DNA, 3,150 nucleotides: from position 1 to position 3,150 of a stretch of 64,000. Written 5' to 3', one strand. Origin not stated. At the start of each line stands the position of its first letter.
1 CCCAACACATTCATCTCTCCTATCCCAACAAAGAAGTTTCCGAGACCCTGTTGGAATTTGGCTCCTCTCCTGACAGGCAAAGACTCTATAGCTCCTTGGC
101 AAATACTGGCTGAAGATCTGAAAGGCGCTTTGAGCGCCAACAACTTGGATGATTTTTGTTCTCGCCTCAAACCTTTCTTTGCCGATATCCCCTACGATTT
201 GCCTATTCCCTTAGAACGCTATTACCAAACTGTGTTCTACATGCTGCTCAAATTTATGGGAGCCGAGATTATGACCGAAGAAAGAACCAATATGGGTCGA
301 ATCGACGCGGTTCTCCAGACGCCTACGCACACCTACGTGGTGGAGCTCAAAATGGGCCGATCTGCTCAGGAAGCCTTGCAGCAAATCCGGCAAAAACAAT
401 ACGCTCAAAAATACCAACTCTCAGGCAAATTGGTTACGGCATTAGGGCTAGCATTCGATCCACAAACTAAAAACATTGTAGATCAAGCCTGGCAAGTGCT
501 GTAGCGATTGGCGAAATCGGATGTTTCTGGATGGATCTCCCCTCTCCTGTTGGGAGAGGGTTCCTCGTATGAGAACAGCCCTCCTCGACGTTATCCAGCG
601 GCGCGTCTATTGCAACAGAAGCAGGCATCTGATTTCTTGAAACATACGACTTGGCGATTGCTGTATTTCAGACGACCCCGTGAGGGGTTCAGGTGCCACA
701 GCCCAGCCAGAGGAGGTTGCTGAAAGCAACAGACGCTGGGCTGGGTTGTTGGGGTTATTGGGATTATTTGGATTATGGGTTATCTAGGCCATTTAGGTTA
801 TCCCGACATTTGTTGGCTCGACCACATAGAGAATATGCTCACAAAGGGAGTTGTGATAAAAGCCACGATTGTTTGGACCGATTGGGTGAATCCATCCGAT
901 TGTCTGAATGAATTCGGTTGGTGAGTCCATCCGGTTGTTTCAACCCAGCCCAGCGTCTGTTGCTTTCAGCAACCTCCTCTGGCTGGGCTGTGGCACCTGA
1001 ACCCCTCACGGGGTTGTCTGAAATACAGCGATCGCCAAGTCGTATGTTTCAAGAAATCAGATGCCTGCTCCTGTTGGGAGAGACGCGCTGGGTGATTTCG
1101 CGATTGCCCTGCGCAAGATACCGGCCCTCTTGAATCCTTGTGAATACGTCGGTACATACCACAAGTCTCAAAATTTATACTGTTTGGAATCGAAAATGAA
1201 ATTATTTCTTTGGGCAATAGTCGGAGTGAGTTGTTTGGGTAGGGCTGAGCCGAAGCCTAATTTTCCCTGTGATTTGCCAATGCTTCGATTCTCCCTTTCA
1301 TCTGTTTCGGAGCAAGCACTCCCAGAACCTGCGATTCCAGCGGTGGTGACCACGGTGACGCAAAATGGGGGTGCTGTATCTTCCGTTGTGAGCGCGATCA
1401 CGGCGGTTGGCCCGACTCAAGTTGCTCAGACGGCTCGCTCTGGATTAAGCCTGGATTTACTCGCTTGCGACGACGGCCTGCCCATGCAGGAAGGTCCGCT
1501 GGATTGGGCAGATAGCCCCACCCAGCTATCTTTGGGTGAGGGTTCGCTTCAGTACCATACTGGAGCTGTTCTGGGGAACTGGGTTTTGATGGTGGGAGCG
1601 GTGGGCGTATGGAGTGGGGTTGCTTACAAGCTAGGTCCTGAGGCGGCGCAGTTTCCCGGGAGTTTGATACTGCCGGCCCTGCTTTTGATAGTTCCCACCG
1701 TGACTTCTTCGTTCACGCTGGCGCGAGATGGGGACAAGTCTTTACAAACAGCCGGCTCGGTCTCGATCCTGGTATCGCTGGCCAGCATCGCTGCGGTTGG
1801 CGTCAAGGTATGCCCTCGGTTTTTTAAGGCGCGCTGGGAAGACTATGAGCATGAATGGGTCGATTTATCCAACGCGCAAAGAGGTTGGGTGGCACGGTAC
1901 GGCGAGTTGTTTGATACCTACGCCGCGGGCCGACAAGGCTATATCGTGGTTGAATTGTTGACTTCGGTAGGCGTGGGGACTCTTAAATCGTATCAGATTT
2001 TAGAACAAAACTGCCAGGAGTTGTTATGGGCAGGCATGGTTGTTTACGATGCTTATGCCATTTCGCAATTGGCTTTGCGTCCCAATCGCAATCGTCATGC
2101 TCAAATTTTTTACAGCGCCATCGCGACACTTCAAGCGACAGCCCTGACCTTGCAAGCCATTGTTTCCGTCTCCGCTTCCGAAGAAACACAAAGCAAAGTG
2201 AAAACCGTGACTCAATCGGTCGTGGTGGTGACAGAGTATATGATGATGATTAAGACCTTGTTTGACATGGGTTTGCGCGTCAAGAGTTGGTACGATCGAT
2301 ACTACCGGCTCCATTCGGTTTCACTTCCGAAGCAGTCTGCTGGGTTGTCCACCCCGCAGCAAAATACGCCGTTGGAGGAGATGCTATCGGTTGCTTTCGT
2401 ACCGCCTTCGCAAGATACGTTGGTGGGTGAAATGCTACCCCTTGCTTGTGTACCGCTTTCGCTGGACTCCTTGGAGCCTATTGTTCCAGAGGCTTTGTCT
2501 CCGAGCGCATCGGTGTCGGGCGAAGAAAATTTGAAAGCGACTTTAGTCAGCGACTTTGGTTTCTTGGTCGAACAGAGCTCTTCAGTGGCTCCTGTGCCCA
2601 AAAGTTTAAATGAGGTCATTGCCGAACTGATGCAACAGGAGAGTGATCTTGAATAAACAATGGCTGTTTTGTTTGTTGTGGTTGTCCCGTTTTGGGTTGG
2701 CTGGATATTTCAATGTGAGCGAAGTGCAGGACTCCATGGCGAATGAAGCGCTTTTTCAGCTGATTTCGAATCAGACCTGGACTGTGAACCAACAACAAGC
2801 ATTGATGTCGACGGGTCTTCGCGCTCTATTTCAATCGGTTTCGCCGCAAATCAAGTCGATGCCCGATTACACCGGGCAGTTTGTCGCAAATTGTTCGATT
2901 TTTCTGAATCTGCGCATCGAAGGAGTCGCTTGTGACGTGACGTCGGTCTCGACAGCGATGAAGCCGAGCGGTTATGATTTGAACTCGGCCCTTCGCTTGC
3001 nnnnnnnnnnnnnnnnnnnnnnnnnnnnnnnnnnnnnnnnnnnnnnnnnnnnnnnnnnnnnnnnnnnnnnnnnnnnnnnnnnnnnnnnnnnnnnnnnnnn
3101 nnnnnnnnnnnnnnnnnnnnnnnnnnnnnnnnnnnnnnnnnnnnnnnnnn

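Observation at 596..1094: ~500-bp structured inverted-repeat element with near-perfect 125-bp arms, nested hairpins and internal direct repeats, lacking any transposase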

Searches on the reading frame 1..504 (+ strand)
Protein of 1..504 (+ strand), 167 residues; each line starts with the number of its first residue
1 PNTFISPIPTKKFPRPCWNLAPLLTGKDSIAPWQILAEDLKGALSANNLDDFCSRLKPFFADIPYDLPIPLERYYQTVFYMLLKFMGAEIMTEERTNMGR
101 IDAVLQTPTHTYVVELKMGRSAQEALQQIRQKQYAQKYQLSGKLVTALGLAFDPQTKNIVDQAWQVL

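Call 23: search_protein_families(library=pfam, proteins=[window:1-504:+], max_evalue=0.01)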
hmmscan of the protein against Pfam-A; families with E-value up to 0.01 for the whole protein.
window:1-504:+ (167 aa): 1 family
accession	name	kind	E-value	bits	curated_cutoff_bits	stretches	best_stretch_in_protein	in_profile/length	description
PF08011.17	PDDEXK_9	-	6.8e-21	74.7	25.5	1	72-161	3-104/105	PD-(D/E)XK nuclease superfamily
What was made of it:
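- Checked: The upstream gene is a PDDEXK_9 domain protein (E = 6.8e-21, call 23).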

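Call 37: find_homologous_proteins(query=window:1-504:+, max_evalue=1e-10)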
Query window:1-504:+ (167 aa): 2 proteins with E <= 1e-10 among 42 candidates.
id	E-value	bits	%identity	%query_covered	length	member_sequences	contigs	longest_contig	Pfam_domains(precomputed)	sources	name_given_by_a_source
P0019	7.2e-92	324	99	89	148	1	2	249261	PF08011.18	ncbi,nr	ncbi:MAG: PD-(D/E)XK nuclease domain-containing protein [Myxococcaceae bacterium]|nr:PD-(D/E)XK nucl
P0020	1.6e-11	62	49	46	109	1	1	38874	PF08011.18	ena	-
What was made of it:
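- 58..504 (+): Context: upstream gene, a 148-aa PDDEXK_9 domain-only fragment. calls 23, 37
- The upstream gene is a 148-aa PD-(D/E)XK fragment (call 37). The upstream gene is a fragment (call 37).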

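Call 38: find_encoding_contigs(protein=P0019, flank=10000, max_places=6)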
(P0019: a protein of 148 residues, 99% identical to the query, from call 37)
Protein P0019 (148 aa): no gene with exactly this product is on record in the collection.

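Call 42: search_protein_families(library=padloc, proteins=[window:58-504:+], max_evalue=0.01)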
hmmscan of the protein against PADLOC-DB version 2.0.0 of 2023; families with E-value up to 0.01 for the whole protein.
window:58-504:+ (148 aa): 2 families
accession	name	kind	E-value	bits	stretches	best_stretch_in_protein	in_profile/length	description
PDLC04563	PDC-M29B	-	0.0015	16.6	1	70-112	62-107/164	-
PDLC01023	Csn2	-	0.0022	15.8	1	26-88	95-157/222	CRISPR type II-A/NMEMI-associated protein Csn2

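Call 43: search_protein_families(library=ncbifam, proteins=[window:58-504:+], max_evalue=0.01)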
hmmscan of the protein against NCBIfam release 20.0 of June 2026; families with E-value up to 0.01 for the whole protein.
window:58-504:+ (148 aa): 1 family
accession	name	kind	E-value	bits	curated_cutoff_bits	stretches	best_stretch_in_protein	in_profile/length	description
TIGR01866.1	cas_Csn2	equivalog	0.0082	15.8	35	0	26-88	95-157/222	type II-A CRISPR-associated protein Csn2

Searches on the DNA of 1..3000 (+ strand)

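Call 5: search_rna_families(source=window, start=1, end=3000, threshold=evalue, max_evalue=1)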
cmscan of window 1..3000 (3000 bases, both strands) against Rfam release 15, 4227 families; matches with E-value up to 1: 0.
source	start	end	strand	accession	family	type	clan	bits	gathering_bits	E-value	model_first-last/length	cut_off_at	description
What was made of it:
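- On Known structured RNA family: Rfam 15 gave no match at E <= 1 in 1-3000 (call 5).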

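Call 9: search_dna_similar(query=window:590-1100:+, collection=plasmids, mode=distant, max_evalue=0.001)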
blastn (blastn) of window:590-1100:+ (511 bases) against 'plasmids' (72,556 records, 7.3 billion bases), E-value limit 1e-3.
No match.

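Call 41: search_dna_similar(query=window:505-1195:+, collection=phages, mode=distant, max_evalue=0.01)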
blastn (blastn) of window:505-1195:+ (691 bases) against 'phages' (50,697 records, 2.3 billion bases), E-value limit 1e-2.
No match.
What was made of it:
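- BLAST against plasmids and phages gives nothing (calls 9, 41).
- Tried and rejected: blastn of the element against plasmids and phages (calls 9, 41).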

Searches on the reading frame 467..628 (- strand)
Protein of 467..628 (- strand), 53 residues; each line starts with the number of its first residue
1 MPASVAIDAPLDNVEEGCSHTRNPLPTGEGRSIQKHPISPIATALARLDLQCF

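Call 58: search_protein_families(library=pfam, proteins=[window:467-628:-], max_evalue=1)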
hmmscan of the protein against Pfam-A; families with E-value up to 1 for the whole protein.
window:467-628:- (53 aa): 0 families

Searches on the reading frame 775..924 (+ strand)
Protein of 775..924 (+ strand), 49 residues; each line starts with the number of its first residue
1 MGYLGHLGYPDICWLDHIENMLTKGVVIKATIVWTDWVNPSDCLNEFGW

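Call 58: search_protein_families(library=pfam, proteins=[window:775-924:+], max_evalue=1)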
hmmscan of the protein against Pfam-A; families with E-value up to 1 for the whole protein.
window:775-924:+ (49 aa): 1 family
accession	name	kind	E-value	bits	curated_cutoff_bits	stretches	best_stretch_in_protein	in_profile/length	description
PF00741.23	Gas_vesicle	-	0.18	12.4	25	1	16-32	4-20/39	Gas vesicle protein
